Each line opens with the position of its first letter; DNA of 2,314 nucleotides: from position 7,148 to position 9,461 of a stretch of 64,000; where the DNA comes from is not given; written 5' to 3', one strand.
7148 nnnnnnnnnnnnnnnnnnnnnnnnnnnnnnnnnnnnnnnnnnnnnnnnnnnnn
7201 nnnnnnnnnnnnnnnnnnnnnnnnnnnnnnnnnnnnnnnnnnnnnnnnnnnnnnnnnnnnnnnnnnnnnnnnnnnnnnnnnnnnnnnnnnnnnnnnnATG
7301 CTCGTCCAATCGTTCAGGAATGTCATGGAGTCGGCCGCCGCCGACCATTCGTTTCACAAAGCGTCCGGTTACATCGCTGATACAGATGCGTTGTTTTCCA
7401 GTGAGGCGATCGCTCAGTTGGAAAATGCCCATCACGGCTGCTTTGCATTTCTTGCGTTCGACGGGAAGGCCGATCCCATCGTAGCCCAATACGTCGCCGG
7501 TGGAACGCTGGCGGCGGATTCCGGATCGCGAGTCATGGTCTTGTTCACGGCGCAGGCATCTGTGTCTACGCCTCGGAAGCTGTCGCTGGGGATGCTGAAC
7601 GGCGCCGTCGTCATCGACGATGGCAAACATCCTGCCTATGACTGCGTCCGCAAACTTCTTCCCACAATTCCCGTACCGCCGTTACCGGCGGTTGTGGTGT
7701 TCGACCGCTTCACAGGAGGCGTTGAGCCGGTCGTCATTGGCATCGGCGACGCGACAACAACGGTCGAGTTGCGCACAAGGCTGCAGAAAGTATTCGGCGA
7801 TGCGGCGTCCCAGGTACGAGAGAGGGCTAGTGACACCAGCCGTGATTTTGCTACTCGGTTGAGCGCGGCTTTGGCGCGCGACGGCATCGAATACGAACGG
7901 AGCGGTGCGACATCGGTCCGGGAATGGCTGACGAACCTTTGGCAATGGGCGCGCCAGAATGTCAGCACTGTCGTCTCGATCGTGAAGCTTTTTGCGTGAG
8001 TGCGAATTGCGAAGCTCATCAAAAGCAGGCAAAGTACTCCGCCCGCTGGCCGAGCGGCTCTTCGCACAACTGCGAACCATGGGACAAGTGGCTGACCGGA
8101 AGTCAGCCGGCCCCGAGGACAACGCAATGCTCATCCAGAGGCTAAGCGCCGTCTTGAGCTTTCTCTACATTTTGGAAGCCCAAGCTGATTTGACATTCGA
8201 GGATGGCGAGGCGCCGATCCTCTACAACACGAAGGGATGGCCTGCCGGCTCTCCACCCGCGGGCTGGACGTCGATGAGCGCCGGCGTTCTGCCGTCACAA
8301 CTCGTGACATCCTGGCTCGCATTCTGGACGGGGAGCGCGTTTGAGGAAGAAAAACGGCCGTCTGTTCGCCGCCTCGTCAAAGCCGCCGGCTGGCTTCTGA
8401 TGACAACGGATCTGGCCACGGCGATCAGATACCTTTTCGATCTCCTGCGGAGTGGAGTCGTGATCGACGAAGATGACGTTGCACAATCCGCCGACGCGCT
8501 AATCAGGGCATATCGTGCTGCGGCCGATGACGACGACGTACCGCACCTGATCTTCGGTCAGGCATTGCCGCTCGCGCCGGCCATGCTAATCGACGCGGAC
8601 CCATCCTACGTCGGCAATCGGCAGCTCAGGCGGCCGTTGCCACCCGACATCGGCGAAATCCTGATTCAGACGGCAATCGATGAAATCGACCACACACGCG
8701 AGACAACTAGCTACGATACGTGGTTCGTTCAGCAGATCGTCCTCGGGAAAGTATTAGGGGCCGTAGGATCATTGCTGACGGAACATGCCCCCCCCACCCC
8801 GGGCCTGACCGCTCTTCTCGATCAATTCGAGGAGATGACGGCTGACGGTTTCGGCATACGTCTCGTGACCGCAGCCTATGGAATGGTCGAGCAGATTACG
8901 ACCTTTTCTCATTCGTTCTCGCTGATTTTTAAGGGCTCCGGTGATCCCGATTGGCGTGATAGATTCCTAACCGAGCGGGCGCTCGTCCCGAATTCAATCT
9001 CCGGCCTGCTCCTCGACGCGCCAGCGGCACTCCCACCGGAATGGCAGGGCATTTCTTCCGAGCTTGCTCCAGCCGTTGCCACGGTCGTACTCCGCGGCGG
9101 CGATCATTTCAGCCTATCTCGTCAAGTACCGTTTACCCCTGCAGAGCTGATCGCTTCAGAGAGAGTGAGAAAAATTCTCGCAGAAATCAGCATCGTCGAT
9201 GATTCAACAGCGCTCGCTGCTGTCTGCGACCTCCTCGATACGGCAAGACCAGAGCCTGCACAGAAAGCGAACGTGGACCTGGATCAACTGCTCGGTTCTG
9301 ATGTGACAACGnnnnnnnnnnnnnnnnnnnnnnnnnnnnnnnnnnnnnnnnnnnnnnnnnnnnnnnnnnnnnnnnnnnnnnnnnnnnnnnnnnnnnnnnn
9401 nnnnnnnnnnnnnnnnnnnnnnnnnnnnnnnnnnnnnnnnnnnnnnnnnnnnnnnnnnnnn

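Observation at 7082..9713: Lower-GC two-gene operon of unknown function embedded among toxin-antitoxin loci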

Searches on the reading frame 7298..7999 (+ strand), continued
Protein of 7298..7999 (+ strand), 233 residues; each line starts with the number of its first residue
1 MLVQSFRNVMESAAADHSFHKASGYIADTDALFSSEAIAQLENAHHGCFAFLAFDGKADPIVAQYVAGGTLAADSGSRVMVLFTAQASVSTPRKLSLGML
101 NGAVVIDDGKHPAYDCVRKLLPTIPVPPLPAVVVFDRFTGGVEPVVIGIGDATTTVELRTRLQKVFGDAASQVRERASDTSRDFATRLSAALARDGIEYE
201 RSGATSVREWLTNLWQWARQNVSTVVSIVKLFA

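Call 71: find_encoding_contigs(protein=P0023, flank=10000, max_places=1)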
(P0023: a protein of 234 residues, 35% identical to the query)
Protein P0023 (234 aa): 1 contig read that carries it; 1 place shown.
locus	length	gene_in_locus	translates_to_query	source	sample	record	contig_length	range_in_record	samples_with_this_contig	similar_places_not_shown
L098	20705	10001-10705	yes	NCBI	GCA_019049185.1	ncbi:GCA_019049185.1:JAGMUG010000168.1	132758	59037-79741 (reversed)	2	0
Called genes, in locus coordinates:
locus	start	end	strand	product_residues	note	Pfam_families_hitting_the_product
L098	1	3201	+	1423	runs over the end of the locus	PF00109:ketoacyl-synt, PF02801:Ketoacyl-synt_C, PF16197:KAsynt_C_assoc, PF22336:RhiE-like_linker, PF22621:CurL-like_PKS_C, PF00698:Acyl_transf_1, PF08241:Methyltransf_11, PF08242:Methyltransf_12, +4 more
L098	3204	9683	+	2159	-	PF00668:Condensation, PF00501:AMP-binding, PF13193:AMP-binding_C, PF00501:AMP-binding, PF00106:adh_short (weak), PF08659:KR, PF00550:PP-binding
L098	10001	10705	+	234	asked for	-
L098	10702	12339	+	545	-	-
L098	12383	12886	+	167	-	-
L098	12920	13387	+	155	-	-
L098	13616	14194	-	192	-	-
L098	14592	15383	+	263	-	-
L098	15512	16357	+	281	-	PF02517:Rce1-like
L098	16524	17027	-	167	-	-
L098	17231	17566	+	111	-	PF25213:HVO_A0261_N (weak), PF12840:HTH_20, PF01022:HTH_5, PF12802:MarR_2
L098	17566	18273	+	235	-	PF01545:Cation_efflux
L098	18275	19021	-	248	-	-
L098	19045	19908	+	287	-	PF01636:APH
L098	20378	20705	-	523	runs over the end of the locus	PF00496:SBP_bac_5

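Call 74: search_protein_families(library=pfam, alignment_id=A4, max_evalue=5)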
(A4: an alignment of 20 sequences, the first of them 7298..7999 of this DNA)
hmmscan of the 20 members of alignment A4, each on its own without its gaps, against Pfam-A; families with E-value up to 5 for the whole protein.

A. member 1, window:7298-7999:+ (233 aa): 0 families

B. families by the number of members that match (of 20 scanned): 7 families
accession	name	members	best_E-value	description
PF05719.16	GPP34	1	0.015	Golgi phosphoprotein 3 (GPP34)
PF22061.2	CSN7_HB_subdom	1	0.02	CSN7 helical bundle subdomain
PF06187.17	DUF993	1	0.05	Protein of unknown function (DUF993)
PF02324.22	Glyco_hydro_70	1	0.07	Glycosyl hydrolase family 70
PF12867.12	DinB_2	1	0.2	DinB superfamily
PF05235.19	CHAD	1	0.26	CHAD domain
PF07336.16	ABATE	1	0.63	Putative stress-induced transcription regulator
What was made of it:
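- On Thioredoxin-fold superfamily (gene A): No Pfam hit in 20 of 20 members at E<=5 (call 74).
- A does not match the Pfam Thioredoxin models in any of 20 members (call 74).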

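Call 93: search_protein_families(library=padloc, alignment_id=A4, max_evalue=0.1)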
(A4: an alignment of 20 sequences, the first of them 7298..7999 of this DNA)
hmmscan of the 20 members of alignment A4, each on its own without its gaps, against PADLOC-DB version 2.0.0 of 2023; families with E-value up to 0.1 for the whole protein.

A. member 1, window:7298-7999:+ (233 aa): 0 families

B. families by the number of members that match (of 20 scanned): 0 families
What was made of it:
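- On Known or candidate anti-phage defence systems (PADLOC-DB v2.0.0): The A family has 0 of 20 (call 93).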

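Call 95: search_dna_similar(query=window:7298-7999:+, collection=plasmids, mode=protein, max_evalue=0.001, max_rows=20)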
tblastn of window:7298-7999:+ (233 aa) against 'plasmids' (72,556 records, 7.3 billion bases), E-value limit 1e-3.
No match.

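Call 96: search_dna_similar(query=L009:10684-12252:+, collection=plasmids, mode=protein, max_evalue=0.001, max_rows=20)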
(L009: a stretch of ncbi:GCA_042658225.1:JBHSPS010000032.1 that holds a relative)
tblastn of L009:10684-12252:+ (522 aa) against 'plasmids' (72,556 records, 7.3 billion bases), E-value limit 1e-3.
No match.

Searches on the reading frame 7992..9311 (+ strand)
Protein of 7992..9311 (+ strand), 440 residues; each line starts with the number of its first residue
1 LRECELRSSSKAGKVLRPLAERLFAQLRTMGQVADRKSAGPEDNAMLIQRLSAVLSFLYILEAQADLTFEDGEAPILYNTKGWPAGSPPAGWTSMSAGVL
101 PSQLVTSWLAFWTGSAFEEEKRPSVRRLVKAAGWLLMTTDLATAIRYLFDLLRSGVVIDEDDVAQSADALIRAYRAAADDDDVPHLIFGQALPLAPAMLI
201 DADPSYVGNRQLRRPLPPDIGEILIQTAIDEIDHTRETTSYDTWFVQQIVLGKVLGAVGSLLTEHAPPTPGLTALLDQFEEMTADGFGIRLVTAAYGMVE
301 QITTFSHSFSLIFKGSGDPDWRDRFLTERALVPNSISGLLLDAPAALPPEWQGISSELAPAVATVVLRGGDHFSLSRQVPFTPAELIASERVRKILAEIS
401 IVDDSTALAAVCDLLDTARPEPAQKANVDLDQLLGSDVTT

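Call 68: search_solved_structures(query=A7, max_evalue=10)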
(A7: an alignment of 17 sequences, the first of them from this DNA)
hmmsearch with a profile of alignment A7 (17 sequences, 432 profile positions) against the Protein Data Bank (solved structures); distinct sequences matched with E-value up to 10: 0.

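Call 73: search_protein_families(library=pfam, alignment_id=A7, max_evalue=5)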
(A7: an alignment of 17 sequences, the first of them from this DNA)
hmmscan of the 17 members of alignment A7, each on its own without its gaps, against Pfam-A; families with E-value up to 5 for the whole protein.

A. member 1, seq(440 aa): 0 families

B. families by the number of members that match (of 17 scanned): 3 families
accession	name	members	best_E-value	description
PF16727.10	REV1_C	1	0.16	DNA repair protein REV1 C-terminal domain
PF24848.1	DUF7723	1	0.21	Family of unknown function (DUF7723)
PF14695.11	LINES_C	1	1.3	Lines C-terminus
